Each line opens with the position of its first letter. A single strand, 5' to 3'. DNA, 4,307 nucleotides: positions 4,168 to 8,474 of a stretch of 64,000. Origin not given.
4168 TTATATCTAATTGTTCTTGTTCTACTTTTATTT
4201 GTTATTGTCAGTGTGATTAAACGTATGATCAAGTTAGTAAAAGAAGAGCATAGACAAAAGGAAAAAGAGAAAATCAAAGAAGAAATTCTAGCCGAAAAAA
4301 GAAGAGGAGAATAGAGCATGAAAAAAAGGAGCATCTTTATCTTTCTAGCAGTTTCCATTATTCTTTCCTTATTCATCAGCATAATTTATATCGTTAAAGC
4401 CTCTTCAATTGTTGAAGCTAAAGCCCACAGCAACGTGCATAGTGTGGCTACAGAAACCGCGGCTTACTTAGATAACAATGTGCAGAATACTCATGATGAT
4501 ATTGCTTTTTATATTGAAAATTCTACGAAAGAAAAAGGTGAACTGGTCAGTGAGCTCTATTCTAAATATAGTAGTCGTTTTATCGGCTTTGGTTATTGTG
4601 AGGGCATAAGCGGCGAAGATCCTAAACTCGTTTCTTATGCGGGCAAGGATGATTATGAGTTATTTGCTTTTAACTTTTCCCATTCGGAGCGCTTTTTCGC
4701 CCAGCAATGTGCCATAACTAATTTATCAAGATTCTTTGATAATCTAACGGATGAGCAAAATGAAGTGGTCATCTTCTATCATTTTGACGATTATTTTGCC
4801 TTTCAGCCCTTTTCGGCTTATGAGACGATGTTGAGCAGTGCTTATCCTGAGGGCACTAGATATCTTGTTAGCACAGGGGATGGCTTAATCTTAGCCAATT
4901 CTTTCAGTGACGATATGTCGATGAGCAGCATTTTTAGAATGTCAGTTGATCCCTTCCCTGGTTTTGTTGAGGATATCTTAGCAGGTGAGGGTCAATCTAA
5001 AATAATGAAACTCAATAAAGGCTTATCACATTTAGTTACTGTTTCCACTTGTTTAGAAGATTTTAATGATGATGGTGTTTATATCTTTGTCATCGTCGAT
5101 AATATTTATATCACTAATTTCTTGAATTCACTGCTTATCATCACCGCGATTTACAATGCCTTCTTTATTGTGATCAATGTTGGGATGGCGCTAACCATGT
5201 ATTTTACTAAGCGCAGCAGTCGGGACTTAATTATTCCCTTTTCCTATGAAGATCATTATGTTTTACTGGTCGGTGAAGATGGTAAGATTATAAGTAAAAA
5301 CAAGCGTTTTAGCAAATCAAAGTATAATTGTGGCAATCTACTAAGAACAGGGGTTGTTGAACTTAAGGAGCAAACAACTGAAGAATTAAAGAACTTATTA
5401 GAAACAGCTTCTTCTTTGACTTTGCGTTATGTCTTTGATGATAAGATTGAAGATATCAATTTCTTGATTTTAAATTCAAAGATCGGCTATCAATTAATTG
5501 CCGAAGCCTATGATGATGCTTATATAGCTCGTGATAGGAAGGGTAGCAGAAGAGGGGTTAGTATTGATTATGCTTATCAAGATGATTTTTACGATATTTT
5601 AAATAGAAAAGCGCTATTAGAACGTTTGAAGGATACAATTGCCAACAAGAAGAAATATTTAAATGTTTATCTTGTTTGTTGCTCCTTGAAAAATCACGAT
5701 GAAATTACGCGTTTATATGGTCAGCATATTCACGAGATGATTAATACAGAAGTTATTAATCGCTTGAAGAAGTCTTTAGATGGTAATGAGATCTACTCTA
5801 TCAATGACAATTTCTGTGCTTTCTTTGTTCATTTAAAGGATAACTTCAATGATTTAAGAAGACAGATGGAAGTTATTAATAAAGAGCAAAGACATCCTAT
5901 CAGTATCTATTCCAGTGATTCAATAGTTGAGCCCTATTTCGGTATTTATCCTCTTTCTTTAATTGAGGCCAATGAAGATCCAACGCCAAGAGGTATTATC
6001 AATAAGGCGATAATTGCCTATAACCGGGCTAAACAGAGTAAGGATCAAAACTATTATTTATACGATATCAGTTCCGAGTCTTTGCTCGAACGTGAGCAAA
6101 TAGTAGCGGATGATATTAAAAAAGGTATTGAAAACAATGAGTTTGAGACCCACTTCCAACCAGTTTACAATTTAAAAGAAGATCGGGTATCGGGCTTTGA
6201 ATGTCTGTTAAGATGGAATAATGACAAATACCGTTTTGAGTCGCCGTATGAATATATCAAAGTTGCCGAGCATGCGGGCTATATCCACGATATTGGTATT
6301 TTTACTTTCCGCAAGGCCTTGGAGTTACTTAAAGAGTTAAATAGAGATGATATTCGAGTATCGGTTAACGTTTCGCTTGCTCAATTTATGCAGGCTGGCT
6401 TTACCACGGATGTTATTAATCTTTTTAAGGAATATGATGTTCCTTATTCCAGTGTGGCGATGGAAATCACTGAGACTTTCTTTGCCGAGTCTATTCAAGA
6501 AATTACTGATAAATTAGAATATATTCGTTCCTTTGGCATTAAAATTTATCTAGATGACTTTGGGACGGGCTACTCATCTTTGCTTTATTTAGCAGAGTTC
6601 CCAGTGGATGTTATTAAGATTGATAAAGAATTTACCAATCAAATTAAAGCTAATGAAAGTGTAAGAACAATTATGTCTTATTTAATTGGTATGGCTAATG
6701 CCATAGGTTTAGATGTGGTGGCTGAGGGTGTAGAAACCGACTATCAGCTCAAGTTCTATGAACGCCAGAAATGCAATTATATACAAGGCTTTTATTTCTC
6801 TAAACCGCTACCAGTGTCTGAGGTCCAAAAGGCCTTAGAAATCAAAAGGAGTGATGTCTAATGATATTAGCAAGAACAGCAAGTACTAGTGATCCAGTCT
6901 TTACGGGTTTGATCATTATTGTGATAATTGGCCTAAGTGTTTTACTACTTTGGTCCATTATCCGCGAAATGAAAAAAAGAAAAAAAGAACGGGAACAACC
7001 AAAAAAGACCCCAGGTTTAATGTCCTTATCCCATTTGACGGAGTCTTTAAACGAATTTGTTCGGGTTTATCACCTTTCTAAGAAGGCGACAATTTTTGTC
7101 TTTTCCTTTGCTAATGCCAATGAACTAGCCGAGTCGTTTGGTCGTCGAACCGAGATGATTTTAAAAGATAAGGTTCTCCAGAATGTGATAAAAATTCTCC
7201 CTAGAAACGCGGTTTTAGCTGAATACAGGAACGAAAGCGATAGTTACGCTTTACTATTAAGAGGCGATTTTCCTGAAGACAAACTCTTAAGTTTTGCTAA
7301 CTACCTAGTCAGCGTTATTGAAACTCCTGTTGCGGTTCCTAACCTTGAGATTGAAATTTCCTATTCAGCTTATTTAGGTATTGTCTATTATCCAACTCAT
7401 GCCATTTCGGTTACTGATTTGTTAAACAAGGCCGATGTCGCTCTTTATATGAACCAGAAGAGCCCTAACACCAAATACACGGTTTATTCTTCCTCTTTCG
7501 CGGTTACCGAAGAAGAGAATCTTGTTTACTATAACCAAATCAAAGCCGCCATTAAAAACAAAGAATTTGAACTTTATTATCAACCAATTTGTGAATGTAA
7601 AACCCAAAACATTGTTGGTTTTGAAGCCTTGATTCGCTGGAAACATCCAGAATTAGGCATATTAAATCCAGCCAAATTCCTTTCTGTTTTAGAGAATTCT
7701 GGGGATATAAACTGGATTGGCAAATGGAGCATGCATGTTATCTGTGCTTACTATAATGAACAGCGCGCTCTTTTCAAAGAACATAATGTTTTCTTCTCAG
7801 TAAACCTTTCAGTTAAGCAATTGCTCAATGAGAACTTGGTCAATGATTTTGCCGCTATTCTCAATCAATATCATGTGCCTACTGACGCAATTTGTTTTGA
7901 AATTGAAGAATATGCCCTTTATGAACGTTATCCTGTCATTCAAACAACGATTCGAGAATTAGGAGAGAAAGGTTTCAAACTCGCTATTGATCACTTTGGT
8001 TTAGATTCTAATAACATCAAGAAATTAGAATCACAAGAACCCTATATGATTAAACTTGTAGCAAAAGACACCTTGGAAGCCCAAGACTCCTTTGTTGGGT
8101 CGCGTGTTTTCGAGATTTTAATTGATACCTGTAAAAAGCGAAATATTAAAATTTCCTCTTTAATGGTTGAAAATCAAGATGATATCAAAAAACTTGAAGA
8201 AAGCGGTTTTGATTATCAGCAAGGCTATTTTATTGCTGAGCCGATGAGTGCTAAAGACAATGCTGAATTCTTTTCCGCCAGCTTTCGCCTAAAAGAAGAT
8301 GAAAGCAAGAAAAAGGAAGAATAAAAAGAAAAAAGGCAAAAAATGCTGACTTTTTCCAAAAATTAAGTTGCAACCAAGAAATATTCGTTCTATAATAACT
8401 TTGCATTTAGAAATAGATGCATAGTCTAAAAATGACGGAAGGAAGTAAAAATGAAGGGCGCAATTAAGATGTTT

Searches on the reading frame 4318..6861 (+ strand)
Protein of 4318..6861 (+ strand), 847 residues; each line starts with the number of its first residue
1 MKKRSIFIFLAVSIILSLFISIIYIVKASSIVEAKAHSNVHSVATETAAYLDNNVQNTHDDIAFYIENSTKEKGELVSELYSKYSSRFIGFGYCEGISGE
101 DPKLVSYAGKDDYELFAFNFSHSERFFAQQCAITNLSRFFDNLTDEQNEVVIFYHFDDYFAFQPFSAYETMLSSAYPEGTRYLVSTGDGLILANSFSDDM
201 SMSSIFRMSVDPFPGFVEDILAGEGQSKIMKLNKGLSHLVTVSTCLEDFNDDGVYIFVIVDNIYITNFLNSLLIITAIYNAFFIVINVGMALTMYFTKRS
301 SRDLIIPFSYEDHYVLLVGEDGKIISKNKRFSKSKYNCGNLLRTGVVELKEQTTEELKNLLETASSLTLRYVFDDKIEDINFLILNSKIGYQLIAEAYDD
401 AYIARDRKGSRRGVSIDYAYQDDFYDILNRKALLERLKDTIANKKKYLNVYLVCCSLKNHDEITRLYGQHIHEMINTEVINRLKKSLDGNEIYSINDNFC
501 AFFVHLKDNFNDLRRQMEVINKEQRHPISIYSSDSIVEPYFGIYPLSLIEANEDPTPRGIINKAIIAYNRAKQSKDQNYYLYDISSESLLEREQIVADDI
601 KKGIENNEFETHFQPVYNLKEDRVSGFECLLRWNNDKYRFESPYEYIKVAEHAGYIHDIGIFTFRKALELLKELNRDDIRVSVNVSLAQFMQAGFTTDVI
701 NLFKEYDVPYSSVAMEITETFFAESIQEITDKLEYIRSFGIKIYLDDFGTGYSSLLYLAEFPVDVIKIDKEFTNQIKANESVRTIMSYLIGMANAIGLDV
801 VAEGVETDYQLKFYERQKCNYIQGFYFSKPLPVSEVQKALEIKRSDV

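Call 76: search_protein_families(library=pfam, proteins=[window:4318-6861:+], max_evalue=0.00001)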
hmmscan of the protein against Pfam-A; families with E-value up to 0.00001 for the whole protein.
window:4318-6861:+ (847 aa): 2 families
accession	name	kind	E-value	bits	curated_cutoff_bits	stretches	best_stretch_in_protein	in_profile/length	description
PF00563.25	EAL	-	1.1e-63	215.2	31.3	1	598-830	2-236/236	EAL domain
PF00990.26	GGDEF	-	3.9e-06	27.2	23.8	1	419-576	1-159/161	Diguanylate cyclase, GGDEF domain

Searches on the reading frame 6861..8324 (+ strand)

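Call 76: search_protein_families(library=pfam, proteins=[window:6861-8324:+], max_evalue=0.00001)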
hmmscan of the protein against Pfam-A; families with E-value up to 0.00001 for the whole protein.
window:6861-8324:+ (487 aa): 1 family
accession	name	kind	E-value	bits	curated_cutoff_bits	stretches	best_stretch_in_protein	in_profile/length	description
PF00563.25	EAL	-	3.9e-54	183.9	31.3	1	225-461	2-236/236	EAL domain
